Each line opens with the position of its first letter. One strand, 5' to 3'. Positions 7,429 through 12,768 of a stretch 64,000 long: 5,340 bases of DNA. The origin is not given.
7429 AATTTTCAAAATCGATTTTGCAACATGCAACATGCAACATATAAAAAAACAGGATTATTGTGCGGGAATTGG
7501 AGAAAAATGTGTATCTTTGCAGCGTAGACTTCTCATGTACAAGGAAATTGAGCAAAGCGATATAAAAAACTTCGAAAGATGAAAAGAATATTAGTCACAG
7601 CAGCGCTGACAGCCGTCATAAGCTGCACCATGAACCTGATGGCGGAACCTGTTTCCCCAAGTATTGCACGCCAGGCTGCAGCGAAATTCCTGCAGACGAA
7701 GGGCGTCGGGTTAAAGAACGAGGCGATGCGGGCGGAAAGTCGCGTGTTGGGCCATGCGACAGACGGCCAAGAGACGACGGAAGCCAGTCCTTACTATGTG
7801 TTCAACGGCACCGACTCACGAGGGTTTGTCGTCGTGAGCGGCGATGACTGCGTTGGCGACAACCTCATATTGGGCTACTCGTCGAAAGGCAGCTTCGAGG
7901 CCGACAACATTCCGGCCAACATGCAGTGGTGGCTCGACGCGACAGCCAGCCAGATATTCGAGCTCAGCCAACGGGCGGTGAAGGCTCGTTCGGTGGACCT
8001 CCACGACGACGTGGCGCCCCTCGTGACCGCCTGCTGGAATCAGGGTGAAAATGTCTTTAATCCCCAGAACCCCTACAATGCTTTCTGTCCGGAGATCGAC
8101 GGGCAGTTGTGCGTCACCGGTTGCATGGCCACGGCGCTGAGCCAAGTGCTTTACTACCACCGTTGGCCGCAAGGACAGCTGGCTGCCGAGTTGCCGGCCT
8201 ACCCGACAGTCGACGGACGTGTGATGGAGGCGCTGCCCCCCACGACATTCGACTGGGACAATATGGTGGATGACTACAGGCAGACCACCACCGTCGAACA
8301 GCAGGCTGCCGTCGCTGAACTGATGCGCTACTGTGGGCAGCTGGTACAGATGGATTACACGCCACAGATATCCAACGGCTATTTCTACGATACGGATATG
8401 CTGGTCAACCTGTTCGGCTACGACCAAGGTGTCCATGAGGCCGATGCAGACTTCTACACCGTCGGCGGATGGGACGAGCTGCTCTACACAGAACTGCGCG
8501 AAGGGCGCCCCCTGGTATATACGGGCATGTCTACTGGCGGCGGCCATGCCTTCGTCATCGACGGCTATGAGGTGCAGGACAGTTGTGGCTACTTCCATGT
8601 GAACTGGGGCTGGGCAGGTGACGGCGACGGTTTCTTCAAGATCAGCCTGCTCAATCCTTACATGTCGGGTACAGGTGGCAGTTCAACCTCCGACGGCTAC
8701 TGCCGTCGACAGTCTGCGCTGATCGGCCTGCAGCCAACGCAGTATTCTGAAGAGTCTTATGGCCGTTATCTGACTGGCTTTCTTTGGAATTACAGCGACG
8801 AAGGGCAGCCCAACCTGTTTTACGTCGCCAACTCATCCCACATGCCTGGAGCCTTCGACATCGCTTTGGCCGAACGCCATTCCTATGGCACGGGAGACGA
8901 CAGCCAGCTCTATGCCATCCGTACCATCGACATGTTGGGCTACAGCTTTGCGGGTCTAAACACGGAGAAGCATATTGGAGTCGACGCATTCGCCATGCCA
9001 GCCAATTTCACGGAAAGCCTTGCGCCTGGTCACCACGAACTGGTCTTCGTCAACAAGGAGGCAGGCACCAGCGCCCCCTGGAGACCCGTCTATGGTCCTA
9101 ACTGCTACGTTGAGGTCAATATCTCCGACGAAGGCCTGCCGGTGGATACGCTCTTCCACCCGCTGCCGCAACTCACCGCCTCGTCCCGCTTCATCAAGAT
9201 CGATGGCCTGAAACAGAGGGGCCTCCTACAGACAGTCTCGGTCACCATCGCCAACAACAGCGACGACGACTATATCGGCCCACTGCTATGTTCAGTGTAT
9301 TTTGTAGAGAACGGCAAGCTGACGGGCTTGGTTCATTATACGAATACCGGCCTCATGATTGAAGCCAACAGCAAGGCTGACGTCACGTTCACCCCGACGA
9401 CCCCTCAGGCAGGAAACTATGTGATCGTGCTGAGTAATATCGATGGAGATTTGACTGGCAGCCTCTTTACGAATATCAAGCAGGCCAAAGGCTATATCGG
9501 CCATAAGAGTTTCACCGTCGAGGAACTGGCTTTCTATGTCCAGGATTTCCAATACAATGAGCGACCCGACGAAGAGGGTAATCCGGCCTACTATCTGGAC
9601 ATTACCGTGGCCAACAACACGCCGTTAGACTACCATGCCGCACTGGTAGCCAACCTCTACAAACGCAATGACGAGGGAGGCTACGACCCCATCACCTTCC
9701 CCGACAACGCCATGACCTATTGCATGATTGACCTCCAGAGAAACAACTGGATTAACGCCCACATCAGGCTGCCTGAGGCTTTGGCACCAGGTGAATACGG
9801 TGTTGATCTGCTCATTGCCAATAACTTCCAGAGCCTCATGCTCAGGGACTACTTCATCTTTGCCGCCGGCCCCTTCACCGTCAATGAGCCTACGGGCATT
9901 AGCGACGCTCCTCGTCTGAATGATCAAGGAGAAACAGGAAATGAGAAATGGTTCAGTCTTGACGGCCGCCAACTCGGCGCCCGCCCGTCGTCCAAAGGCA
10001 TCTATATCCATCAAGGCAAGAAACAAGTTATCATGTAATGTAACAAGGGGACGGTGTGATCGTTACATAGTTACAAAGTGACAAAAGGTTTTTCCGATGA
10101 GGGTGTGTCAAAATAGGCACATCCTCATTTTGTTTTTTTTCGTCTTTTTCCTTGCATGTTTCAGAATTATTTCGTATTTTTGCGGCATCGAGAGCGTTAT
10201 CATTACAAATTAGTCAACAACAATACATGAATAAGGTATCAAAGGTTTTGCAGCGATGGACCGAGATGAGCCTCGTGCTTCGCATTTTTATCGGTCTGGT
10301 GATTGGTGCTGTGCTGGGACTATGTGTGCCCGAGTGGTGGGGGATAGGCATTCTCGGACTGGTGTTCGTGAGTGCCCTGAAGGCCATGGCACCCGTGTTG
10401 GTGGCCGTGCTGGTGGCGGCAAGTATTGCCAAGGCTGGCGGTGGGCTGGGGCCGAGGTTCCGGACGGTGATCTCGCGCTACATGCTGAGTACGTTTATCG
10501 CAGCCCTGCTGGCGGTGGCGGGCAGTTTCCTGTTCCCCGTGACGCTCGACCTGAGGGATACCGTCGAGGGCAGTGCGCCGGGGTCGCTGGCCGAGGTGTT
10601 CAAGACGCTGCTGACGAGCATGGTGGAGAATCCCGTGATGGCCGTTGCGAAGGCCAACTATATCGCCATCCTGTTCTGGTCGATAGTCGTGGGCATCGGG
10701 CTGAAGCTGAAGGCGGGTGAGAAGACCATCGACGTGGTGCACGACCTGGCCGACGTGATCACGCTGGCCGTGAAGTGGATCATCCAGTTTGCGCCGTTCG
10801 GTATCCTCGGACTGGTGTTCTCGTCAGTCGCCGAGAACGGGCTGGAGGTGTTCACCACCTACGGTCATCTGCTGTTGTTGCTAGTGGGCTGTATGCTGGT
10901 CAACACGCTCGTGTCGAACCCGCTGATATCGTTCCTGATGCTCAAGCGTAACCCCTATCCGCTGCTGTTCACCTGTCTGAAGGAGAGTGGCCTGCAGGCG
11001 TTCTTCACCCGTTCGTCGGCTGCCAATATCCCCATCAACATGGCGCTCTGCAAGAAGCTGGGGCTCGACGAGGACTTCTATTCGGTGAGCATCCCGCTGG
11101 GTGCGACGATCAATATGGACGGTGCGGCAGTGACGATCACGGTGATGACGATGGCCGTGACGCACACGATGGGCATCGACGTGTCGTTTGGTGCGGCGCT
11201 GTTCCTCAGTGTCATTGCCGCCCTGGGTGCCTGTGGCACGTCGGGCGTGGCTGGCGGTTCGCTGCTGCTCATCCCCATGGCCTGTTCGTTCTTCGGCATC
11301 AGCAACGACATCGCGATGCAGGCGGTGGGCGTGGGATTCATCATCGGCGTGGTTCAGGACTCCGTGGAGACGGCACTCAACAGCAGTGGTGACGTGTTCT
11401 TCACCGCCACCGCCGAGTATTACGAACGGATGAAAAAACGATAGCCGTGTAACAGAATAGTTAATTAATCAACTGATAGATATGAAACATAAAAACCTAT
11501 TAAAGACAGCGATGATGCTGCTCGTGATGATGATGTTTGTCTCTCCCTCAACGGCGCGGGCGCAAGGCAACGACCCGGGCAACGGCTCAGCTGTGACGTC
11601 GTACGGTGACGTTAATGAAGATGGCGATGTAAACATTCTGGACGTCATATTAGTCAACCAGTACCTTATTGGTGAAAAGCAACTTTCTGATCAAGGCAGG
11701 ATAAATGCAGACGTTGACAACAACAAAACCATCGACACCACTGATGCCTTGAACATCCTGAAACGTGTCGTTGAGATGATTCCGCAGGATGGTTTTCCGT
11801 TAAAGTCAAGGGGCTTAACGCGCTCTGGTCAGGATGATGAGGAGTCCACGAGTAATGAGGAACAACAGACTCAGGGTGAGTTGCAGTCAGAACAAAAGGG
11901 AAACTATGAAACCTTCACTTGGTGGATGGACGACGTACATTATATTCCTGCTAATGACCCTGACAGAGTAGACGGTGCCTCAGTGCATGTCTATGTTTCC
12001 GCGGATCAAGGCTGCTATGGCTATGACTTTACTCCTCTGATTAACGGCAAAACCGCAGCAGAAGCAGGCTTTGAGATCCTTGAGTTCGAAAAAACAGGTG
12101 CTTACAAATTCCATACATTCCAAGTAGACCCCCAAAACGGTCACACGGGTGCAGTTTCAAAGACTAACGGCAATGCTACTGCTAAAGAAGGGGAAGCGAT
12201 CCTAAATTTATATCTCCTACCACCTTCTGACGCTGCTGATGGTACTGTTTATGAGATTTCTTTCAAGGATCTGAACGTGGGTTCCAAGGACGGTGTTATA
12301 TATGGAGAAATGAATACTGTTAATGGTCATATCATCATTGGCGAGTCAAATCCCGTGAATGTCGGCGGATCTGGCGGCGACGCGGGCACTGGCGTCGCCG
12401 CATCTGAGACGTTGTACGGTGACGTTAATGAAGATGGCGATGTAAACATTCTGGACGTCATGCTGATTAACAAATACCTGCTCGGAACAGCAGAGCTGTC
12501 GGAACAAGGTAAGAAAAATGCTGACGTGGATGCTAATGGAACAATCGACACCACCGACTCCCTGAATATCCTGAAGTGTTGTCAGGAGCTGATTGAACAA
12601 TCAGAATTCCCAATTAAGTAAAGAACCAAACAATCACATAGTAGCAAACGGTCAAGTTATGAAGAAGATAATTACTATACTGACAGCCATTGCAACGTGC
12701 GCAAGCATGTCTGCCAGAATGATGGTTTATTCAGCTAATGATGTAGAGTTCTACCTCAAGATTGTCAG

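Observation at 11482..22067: Candidate cohesin-dockerin (scaffoldin-like) surface system in a Prevotella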

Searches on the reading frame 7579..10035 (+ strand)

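Call 3: search_protein_families(library=pfam, proteins=[window:7579-10035:+], max_evalue=0.1)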
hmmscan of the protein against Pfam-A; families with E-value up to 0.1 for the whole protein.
window:7579-10035:+ (819 aa): 4 families
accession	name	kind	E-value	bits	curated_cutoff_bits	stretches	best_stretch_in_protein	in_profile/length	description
PF01640.23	Peptidase_C10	-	1.2e-56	192.5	26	1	161-353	2-194/194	Peptidase C10 family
PF13734.11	Inhibitor_I69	-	9.6e-25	87.4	25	1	22-126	1-98/98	Spi protease inhibitor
PF13529.12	Peptidase_C39_2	-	0.0014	19.7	24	0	295-339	89-137/143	Peptidase_C39 like family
PF12385.14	Peptidase_C70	-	0.0097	16.3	19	1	229-332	27-113/141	Papain-like cysteine protease AvrRpt2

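Call 62: search_protein_families(library=ncbifam, proteins=[window:7579-10035:+], max_evalue=0.01)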
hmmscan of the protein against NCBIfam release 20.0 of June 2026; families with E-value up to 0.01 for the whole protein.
window:7579-10035:+ (819 aa): 0 families

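Call 95: search_protein_families(library=pfam, proteins=[window:7579-10035:+], max_evalue=0.05)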
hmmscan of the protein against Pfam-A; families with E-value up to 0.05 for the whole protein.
window:7579-10035:+ (819 aa): 4 families
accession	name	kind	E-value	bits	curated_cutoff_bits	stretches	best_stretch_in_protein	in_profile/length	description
PF01640.23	Peptidase_C10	-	1.2e-56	192.5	26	1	161-353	2-194/194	Peptidase C10 family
PF13734.11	Inhibitor_I69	-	9.6e-25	87.4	25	1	22-126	1-98/98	Spi protease inhibitor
PF13529.12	Peptidase_C39_2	-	0.0014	19.7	24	0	295-339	89-137/143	Peptidase_C39 like family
PF12385.14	Peptidase_C70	-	0.0097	16.3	19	1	229-332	27-113/141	Papain-like cysteine protease AvrRpt2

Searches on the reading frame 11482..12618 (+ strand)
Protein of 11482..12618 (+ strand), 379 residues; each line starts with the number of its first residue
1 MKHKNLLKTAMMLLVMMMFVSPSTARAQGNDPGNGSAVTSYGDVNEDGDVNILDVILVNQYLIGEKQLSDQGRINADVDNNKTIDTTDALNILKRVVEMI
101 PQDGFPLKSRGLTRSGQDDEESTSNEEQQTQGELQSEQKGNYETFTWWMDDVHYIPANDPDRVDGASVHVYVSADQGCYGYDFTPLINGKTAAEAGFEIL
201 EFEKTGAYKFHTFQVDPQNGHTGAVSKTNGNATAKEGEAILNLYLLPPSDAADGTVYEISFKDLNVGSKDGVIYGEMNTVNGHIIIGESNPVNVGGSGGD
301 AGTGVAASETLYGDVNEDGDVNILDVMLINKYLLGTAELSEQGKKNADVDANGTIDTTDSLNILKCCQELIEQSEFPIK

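Call 3: search_protein_families(library=pfam, proteins=[window:11482-12618:+], max_evalue=0.1)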
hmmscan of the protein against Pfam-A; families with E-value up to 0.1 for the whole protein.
window:11482-12618:+ (379 aa): 1 family
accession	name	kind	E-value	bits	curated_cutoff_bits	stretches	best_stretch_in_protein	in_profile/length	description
PF00404.24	Dockerin_1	-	2.5e-24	85.7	22.9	2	312-361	1-50/57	Dockerin type I domain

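Call 4: search_solved_structures(query=window:11482-12618:+, max_evalue=10, show_alignments=3)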
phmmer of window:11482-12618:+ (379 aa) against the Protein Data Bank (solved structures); distinct sequences matched with E-value up to 10: 28.
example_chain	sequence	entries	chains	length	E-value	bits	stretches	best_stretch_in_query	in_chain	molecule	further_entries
5n5p_B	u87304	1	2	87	2.4e-08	36.8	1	307-369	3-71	Putative cellulosomal scaffoldin protein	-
8x39_A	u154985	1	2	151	1.1e-07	34.6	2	31-97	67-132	Serine protease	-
8x3a_A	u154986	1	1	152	1.2e-07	34.6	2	31-97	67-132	Serine protease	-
4cj0_A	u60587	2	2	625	8.6e-07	31.7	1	306-365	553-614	ENDOGLUCANASE D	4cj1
1clc_A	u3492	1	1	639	8.8e-07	31.7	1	306-365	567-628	ENDOGLUCANASE CELD; EC: 3.2.1.4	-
1ohz_B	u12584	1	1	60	1.3e-06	31.2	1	313-364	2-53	ENDO-1,4-BETA-XYLANASE Y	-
2ccl_B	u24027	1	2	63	2.1e-06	30.5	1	311-363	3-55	ENDO-1,4-BETA-XYLANASE Y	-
4fl4_A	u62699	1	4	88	8.6e-06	28.4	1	312-368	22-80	Glycoside hydrolase family 9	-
1daq_A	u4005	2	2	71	1.4e-05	27.7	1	309-365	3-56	ENDOGLUCANASE SS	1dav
2mte_A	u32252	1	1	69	1.7e-05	27.5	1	310-365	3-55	Cellulose 1,4-beta-cellobiosidase (reducing end) CelS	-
4uyq_B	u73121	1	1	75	2.4e-05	26.9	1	311-362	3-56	Cellulosomal scaffoldin adaptor protein B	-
4uyp_B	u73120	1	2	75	4.5e-05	26.1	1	311-362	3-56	Cellulosomal scaffoldin adaptor protein B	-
6kg9_A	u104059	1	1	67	5e-05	25.9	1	306-366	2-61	And cellulose-binding endoglucanase family 9 CelL ortholog dockerin domain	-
5m2o_B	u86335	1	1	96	9.1e-05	25.1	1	40-89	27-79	Group I Dockerin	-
5m2s_B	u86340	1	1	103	0.00014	24.5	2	288-335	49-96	Doc8: Type I dockerin repeat domain from family 9 glycoside hydrolase WP_009982745[Ruminoc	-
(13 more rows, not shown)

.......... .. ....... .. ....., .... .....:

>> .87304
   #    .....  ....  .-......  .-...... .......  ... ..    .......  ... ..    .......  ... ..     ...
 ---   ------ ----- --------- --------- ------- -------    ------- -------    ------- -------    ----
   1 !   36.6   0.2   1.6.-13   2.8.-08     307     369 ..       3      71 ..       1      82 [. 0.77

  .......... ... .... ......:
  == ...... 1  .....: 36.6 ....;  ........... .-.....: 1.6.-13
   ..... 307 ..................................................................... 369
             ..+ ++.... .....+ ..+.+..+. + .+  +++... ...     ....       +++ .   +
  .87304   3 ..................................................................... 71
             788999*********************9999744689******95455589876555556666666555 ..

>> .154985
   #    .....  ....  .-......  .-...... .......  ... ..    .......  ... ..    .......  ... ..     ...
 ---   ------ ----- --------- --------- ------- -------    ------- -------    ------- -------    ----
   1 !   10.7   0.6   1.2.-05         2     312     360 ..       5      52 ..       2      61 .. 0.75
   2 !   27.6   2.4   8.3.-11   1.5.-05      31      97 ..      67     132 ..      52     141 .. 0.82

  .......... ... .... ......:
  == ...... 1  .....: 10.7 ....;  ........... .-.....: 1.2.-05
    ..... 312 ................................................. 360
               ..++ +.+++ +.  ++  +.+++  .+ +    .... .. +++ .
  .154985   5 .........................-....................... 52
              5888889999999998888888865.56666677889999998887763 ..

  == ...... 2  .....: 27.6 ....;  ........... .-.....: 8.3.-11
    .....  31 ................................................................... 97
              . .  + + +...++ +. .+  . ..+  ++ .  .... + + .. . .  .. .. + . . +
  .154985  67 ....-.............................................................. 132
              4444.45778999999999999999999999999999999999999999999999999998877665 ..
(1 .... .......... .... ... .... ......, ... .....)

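Call 6: find_homologous_proteins(query=window:11482-12618:+, max_evalue=0.001)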
Query window:11482-12618:+ (379 aa): 275 proteins with E <= 0.001 among 7056 candidates; the best 120 are listed.
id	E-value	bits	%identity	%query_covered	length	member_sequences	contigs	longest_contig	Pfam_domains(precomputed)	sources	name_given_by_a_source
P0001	1.5e-242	822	97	100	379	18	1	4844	PF00404.25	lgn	-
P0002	5.7e-64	235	48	67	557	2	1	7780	-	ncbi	-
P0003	6.5e-33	133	35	72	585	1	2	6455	-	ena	-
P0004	8.2e-33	132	34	67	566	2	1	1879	-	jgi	jgi:cell division septation protein DedD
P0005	1.1e-23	102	42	18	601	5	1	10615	PF00404.25,PF13499.13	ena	-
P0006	4.4e-23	100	41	18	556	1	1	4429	PF00404.25,PF13499.13,PF26122.1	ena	-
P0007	1.0e-22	99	33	62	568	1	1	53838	-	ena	-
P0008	1.3e-21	95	46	13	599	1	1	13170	PF00404.25,PF13499.13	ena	-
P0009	2.2e-21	95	64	21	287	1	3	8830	PF00404.25,PF00963.25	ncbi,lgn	-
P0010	2.8e-21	94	43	18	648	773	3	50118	PF00404.25,PF13499.13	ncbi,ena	-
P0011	2.0e-20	91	60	22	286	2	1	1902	PF00404.25,PF00963.25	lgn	-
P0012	3.9e-20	90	32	65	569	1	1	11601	PF00404.25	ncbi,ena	-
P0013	5.4e-20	90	54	26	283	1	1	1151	PF00404.25,PF00963.25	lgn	-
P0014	7.5e-20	90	69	18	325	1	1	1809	PF00404.25,PF00963.25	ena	-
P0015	1.9e-19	88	68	18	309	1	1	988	PF00404.25,PF00963.25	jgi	jgi:hypothetical protein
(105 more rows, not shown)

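Call 19: find_encoding_contigs(protein=P0002, flank=8000, max_places=4)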
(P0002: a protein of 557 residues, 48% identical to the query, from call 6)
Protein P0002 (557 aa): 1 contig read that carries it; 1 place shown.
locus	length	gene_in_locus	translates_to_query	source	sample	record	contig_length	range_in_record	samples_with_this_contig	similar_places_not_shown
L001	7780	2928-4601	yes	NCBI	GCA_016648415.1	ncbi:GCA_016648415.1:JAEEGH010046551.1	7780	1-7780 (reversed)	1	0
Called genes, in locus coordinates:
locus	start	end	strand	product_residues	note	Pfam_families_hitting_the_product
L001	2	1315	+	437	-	?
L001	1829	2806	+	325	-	PF00963:Cohesin, PF00404:Dockerin_1 (weak)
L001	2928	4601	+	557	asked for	-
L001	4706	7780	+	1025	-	?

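Call 20: find_encoding_contigs(protein=P0001, flank=8000, max_places=4)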
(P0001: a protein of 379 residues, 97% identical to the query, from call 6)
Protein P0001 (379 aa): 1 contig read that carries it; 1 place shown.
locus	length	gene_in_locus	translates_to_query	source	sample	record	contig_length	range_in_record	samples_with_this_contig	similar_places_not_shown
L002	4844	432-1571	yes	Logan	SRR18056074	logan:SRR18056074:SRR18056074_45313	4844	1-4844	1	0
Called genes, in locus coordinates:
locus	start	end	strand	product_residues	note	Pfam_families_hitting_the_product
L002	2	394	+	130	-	?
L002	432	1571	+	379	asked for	PF00404:Dockerin_1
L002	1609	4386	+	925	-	PF00404:Dockerin_1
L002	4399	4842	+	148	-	?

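Call 62: search_protein_families(library=ncbifam, proteins=[window:11482-12618:+], max_evalue=0.01)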
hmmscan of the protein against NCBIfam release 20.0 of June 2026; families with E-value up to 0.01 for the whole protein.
window:11482-12618:+ (379 aa): 1 family
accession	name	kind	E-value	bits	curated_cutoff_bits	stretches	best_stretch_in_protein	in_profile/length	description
NF049990.1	CellobisidaseCelK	equivalog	8.9e-15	53.9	1700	2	301-365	818-880/889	cellulose 1,4-beta-cellobiosidase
